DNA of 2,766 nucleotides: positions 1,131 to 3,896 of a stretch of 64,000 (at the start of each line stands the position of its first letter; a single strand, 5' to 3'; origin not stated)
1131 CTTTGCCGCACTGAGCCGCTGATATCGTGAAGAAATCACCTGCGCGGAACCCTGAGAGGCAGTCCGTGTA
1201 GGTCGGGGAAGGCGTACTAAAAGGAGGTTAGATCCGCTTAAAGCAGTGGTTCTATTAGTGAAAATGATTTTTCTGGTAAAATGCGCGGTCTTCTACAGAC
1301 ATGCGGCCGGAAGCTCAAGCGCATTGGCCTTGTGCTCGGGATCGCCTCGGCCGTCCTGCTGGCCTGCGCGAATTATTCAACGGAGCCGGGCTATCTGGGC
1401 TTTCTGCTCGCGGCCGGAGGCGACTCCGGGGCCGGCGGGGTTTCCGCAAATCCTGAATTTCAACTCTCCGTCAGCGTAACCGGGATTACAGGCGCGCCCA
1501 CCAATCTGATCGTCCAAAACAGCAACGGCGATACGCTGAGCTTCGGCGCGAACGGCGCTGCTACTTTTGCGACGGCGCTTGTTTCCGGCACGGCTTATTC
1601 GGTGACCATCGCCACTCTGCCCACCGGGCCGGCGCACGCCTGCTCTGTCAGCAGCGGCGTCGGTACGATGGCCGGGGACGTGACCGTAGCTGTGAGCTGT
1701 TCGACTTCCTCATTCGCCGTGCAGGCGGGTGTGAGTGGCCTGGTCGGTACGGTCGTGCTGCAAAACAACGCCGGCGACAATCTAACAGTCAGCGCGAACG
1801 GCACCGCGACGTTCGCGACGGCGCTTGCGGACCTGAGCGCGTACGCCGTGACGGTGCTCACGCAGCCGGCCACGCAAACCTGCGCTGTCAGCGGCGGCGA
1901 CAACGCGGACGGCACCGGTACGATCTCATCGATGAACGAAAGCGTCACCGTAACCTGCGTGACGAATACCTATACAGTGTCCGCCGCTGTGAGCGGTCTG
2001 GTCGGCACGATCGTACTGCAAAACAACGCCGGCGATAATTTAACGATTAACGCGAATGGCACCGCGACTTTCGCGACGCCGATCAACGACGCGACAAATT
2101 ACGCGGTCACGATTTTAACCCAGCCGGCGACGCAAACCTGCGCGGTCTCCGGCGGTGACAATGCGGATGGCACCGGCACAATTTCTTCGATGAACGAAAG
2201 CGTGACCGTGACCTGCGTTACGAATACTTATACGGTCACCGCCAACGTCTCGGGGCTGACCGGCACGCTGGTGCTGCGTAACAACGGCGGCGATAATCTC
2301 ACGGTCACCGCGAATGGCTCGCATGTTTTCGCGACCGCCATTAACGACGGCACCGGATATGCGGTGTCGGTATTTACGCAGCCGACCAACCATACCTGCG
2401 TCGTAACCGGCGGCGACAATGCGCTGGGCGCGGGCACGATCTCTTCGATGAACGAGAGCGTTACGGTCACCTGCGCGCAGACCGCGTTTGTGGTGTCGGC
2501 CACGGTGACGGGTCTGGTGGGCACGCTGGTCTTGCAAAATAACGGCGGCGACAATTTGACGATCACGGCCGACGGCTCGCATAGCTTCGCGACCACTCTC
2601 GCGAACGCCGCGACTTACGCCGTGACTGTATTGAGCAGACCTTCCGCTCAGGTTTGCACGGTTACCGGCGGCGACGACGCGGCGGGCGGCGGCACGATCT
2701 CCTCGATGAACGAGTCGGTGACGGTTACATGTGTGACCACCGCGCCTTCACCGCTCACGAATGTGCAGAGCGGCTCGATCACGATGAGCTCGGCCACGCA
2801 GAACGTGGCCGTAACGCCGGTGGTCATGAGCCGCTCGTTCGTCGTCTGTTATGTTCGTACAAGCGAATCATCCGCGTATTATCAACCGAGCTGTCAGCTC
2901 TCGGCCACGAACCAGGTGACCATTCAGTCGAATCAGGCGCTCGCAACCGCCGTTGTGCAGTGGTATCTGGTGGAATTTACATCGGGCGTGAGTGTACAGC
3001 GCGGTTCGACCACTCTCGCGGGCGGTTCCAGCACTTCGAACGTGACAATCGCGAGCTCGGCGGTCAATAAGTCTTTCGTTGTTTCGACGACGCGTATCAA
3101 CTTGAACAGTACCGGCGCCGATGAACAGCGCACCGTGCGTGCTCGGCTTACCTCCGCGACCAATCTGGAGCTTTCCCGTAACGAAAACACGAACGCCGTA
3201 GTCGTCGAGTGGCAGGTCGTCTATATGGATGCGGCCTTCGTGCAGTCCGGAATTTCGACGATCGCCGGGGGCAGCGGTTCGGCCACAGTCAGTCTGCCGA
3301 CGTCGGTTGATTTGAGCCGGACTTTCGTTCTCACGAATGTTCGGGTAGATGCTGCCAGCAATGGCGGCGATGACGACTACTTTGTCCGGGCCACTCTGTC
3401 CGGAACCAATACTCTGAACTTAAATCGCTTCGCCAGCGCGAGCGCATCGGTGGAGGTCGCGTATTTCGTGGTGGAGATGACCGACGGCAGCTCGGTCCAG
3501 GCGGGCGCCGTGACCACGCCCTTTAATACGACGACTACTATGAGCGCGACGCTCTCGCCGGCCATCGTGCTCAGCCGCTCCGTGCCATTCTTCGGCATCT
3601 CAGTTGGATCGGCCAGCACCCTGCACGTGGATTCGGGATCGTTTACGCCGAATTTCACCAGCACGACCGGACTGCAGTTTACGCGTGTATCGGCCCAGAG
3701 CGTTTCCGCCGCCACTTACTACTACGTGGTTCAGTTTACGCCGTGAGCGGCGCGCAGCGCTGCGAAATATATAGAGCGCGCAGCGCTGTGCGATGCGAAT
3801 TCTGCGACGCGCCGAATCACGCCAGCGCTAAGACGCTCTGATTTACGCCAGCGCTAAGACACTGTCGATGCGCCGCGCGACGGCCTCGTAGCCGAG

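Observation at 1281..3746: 821-aa lipoprotein made of five near-identical 86-aa, Cys-pair repeats plus a distinct C-terminal domain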

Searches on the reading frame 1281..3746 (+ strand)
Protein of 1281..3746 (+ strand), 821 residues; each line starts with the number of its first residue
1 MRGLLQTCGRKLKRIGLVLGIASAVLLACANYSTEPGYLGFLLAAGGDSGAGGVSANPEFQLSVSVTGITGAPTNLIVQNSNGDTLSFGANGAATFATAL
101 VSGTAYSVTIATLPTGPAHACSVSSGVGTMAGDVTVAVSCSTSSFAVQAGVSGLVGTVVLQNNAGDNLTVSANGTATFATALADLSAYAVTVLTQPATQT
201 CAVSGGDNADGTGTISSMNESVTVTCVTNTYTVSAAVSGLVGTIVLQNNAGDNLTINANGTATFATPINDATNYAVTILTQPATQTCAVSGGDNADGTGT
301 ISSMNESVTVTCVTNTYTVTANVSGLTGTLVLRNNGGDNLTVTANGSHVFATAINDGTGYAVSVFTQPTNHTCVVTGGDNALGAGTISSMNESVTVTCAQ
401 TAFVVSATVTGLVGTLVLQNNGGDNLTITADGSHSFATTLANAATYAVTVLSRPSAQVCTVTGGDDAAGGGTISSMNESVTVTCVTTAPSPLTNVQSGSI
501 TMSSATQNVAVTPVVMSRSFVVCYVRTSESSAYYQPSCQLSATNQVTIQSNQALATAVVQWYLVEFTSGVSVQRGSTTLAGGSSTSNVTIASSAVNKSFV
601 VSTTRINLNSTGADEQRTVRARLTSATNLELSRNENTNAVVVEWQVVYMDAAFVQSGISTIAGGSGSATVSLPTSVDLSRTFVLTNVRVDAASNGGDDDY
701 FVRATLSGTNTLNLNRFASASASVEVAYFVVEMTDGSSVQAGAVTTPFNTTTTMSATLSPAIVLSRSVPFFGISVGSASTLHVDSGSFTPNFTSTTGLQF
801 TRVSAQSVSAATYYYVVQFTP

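Call 3: search_protein_families(library=pfam, proteins=[window:1281-3743:+], max_evalue=1)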
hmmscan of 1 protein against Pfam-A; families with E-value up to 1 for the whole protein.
window:1281-3743:+ (821 aa): 0 families

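Call 4: search_protein_families(library=ncbifam, proteins=[window:1281-3743:+], max_evalue=1)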
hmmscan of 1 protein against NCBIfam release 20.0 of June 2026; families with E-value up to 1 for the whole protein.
window:1281-3743:+ (821 aa): 0 families

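Call 8: find_encoding_contigs(protein=window:1281-3746:+, flank=10000, max_places=6)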
Protein window:1281-3746:+ (821 aa): 1 contig read that carries it; 1 place shown.
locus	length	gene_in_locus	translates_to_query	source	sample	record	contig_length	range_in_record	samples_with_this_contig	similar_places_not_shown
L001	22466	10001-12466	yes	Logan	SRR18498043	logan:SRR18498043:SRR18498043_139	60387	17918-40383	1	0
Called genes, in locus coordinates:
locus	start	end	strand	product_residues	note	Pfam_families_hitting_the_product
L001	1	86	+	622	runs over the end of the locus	PF00111:Fer2, PF00211:Guanylate_cyc, PF00141:peroxidase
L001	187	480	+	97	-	-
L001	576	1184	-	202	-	-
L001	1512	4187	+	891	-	PF01590:GAF, PF13185:GAF_2, PF08447:PAS_3, PF00989:PAS (weak), PF13188:PAS_8 (weak), PF13426:PAS_9, PF00512:HisKA, PF02518:HATPase_c, +1 more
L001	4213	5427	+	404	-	PF00072:Response_reg, PF07730:HisKA_3 (weak), PF02518:HATPase_c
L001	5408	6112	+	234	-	PF00072:Response_reg, PF00196:GerE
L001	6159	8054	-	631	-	PF13374:TPR_10 (faint), PF13174:TPR_6 (faint), PF00515:TPR_1 (faint), PF07719:TPR_2 (faint), PF13176:TPR_7 (faint), PF17874:TPR_MalT, PF13424:TPR_12, PF07228:SpoIIE, +1 more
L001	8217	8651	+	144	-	PF12802:MarR_2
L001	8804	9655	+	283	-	PF04116:FA_hydroxylase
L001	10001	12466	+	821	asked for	PF26586:Fn3_R-PTP-O (faint)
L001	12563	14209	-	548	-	PF00749:tRNA-synt_1c, PF19269:Anticodon_2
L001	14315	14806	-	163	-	-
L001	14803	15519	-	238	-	-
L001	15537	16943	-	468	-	PF05958:tRNA_U5-meth_tr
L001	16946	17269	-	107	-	PF02609:Exonuc_VII_S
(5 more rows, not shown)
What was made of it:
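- On Phage tail receptor-binding proteins: The window gene is flanked by FA_hydroxylase, MarR, TPR-SpoIIE, two-component genes and gltX (call 8).
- Its flanks are gltX, tRNA methyltransferase, MarR and two-component genes (call 8).
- Tried and rejected: Considered and rejected, because the neighbours are housekeeping or regulatory genes (call 8).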

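Call 9: find_homologous_proteins(query=window:1281-3743:+)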
Query window:1281-3743:+ (821 aa): 4299 proteins with E <= 0.001 among 8000 candidates; the best 120 are listed.
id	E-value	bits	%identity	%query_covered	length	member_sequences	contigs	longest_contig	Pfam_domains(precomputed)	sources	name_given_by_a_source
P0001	0.0e+0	1676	100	100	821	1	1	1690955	PF26586.1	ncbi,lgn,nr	ncbi:MAG: hypothetical protein NXI24_02525 [bacterium]|nr:hypothetical protein [bacterium]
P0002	0.0e+0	1326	80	99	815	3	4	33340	-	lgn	-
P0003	0.0e+0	1207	48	52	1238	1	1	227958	PF23926.3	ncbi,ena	-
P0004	0.0e+0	1145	69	100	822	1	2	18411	-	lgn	-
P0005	0.0e+0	1113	46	52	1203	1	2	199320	PF14289.12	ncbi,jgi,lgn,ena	jgi:hypothetical protein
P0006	5.8e-283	959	45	49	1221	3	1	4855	PF14289.12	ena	-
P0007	1.1e-282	958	49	50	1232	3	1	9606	PF14289.12,PF16110.11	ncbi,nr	ncbi:MAG TPA: hypothetical protein VK762_17820 [Polyangiaceae bacterium]|nr:hypothetical protein [Po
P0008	1.6e-281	954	43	55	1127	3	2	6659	PF14289.12,PF02974.20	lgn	-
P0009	3.0e-278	943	50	52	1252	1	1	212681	PF26586.1,PF14289.12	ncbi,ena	-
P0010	5.8e-267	906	44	52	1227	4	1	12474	PF14289.12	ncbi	-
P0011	1.0e-265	902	44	52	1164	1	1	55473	PF02140.24,PF14289.12,PF02974.20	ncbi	-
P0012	2.8e-261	887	42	54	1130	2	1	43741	PF15043.12,PF14289.12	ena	-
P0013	1.2e-259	882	46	49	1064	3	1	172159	PF02140.24,PF14289.12,PF16110.11,PF02974.20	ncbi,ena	-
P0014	8.8e-255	866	49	52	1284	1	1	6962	PF15043.12,PF26586.1,PF14289.12,PF27289.1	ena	-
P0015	1.6e-253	862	40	52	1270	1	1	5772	PF24996.1,PF24681.2,PF13415.13,PF14289.12,PF24981.2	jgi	jgi:N-acetylneuraminic acid mutarotase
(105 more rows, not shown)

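Call 12: search_solved_structures(query=window:1281-3743:+, max_evalue=10)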
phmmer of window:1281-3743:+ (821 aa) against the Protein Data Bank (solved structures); distinct sequences matched with E-value up to 10: 1.
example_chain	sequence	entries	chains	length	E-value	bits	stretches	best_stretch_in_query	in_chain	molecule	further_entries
3jcs_V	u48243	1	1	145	2.5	9.9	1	530-609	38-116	ribosomal protein L23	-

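Call 60: find_encoding_contigs(protein=P0004, flank=5000, max_places=2)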
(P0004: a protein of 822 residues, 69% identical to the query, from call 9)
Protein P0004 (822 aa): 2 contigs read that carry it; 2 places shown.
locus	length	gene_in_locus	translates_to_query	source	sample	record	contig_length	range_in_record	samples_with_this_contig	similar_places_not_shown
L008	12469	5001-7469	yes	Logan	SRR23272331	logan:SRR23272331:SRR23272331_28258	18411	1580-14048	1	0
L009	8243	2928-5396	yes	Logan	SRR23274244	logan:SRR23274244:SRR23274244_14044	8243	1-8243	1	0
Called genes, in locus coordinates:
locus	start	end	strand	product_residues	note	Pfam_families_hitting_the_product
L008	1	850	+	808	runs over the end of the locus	?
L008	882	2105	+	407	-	PF00072:Response_reg, PF07730:HisKA_3 (weak), PF02518:HATPase_c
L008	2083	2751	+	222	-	PF00072:Response_reg, PF00196:GerE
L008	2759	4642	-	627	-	PF13374:TPR_10 (faint), PF17874:TPR_MalT (faint), PF00515:TPR_1 (faint), PF07719:TPR_2 (faint), PF13176:TPR_7 (faint), PF13181:TPR_8 (faint), PF13424:TPR_12, PF07228:SpoIIE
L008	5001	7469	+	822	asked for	-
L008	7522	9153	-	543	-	PF00749:tRNA-synt_1c, PF19269:Anticodon_2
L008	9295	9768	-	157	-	-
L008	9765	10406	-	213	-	-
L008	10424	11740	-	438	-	PF05958:tRNA_U5-meth_tr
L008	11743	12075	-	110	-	PF02609:Exonuc_VII_S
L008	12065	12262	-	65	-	-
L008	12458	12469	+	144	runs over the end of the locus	-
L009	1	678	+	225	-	?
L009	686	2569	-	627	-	PF13374:TPR_10 (faint), PF17874:TPR_MalT (faint), PF00515:TPR_1 (faint), PF07719:TPR_2 (faint), PF13176:TPR_7 (faint), PF13181:TPR_8 (faint), PF13424:TPR_12, PF07228:SpoIIE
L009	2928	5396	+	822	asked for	-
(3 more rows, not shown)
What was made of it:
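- The gene is monocistronic between regulatory or housekeeping genes and gltX (calls 8, 60).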

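Call 71: list_cluster_members(proteins=[P0001, P0002, P0004])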
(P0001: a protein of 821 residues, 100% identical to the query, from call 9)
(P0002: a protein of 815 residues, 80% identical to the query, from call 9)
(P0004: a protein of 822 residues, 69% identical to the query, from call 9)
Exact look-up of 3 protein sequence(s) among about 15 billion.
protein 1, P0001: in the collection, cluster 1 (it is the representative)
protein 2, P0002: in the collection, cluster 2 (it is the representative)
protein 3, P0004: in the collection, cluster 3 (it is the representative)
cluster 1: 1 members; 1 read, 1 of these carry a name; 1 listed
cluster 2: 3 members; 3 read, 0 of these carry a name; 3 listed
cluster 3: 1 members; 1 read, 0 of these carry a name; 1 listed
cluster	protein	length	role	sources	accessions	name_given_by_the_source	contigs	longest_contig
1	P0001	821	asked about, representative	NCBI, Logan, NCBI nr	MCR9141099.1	MAG: hypothetical protein NXI24_02525 [bacterium] | hypothetical protein [bacterium]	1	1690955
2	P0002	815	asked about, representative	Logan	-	-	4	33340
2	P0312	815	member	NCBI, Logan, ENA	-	-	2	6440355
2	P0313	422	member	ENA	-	-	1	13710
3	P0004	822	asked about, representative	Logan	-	-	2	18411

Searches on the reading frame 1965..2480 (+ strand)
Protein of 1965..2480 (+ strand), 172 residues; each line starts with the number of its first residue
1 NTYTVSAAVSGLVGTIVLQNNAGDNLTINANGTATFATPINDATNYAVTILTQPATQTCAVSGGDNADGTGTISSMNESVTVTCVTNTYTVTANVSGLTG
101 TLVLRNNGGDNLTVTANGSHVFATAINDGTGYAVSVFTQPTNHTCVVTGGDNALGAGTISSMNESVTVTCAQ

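Call 42: search_protein_families(library=phrogs, proteins=[window:1965-2480:+], max_evalue=0.01)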
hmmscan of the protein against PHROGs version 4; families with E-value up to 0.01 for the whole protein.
window:1965-2480:+ (172 aa): 1 family
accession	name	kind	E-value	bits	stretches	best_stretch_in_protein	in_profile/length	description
phrog_24736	-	unknown function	5.5e-08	34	1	3-65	67-131/147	-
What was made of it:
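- Tried and rejected: The stalk repeat weakly matches phrog_24736, of unknown function (call 42).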

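Call 46: predict_structure(alignment_id=A3)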
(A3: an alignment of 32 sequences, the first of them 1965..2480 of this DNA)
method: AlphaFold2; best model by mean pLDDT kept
length: 172 residues; sequences in the alignment: 32
mean_pLDDT: 96.1   pTM: 0.79
mean pLDDT of the five models: 96.1, 96.1, 95.9, 95.4, 95.0
residues with pLDDT >= 90: 159; 70-90: 13; 50-70: 0; < 50: 0
segments of 3 or more residues with pLDDT < 50: none
pLDDT, mean of each block of 10 residues (from residue 1): 97 97 95 98 97 96 89 95 97 98 96 98 96 98 96 93 97 97
secondary structure, 60 per line:
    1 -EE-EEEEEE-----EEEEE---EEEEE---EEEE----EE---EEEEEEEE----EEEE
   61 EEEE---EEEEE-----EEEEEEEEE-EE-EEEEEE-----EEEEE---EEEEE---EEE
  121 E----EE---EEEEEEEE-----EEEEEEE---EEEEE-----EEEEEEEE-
elements in order: E5-10 E16-20 E24-28 E32-35 E45-52 E57-64 E68-72 E78-86 E91-96 E102-106 E110-114 E118-121 E131-138 E144-150 E154-158 E164-171
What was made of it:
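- On Cna B-type domain (PF05738; prealbumin-like fold): The AF2 model has pLDDT 96.1 (call 46).
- The AF2 model of R2-R3 has pLDDT 96.1 (call 46).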

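Call 55: search_solved_structures(query=A3, max_evalue=1)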
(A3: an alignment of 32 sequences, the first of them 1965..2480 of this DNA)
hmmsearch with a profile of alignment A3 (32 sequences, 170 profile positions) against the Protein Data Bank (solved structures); distinct sequences matched with E-value up to 1: 2.
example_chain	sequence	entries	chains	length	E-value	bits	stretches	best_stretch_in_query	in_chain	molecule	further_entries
7dod_C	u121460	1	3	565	0.15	14.9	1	10-117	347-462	Calicivirin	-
6yfc_AA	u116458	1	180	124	0.28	14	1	91-125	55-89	coat protein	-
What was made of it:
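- On Cna B-type domain (PF05738; prealbumin-like fold): A profile search of PDB sequences was empty (call 55).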
